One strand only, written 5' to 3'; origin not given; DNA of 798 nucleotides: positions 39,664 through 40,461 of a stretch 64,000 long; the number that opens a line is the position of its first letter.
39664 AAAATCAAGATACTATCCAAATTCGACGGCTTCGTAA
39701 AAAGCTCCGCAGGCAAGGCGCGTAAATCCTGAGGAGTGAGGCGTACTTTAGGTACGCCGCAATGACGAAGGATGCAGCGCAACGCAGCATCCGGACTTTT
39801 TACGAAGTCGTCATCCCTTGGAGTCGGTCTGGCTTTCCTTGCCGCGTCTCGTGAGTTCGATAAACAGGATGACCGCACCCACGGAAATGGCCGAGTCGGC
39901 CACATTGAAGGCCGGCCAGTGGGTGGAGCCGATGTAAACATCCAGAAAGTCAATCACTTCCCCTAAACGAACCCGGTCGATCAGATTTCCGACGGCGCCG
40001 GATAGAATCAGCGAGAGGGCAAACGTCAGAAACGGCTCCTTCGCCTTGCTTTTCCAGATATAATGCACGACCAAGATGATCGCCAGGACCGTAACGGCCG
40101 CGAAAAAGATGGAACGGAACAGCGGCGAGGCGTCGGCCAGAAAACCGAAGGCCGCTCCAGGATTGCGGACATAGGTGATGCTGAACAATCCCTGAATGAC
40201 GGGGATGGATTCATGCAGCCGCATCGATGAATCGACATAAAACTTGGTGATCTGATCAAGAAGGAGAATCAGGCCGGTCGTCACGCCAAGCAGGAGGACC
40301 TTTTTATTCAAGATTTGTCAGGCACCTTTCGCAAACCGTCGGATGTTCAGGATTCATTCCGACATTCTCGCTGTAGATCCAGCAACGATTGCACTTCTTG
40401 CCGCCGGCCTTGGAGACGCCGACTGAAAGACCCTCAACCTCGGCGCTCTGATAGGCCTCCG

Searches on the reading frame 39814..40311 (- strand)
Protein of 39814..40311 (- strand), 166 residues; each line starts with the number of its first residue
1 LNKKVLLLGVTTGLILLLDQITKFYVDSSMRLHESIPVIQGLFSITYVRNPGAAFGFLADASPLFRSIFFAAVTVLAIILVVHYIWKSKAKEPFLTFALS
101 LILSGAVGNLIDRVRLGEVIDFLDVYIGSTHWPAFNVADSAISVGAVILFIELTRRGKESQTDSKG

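Call 56: find_related_loci(query=window:39814-40311:-, collection=metagenome_contigs, flank=1500)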
Query window:39814-40311:- (166 aa) in metagenome_contigs; peptide patterns used: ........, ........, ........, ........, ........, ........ (x = any residue, [..] = any of these).
495 stretches matched a pattern; 157 encode a relative of the query (tblastn E <= 1e-3); the best 80 are kept; 80 distinct loci.
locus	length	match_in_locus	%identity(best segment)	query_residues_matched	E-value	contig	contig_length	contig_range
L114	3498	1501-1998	92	1-166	3e-101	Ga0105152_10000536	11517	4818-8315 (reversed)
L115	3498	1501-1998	92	1-166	3e-100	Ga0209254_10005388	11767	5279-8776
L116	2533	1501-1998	83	1-166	2e-87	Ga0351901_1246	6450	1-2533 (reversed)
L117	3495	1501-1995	75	1-165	1e-80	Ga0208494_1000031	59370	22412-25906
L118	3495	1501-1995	75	1-165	1e-80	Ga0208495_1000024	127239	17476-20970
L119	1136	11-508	69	1-166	2e-82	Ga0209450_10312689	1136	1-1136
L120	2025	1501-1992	71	3-166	2e-76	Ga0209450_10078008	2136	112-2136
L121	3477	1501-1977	68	1-159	2e-69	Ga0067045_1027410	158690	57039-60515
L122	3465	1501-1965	65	1-155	3e-67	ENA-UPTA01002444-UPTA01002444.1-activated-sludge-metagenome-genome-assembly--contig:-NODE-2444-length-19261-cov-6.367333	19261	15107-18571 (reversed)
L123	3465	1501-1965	65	1-155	3e-66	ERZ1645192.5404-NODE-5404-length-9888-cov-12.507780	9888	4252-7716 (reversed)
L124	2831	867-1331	65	1-155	3e-66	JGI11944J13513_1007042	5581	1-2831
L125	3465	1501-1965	66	1-155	3e-66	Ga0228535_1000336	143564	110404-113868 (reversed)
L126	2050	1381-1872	63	1-164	8e-67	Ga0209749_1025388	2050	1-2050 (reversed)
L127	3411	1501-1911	69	19-155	5e-65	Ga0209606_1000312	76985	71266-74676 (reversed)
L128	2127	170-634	65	1-155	2e-66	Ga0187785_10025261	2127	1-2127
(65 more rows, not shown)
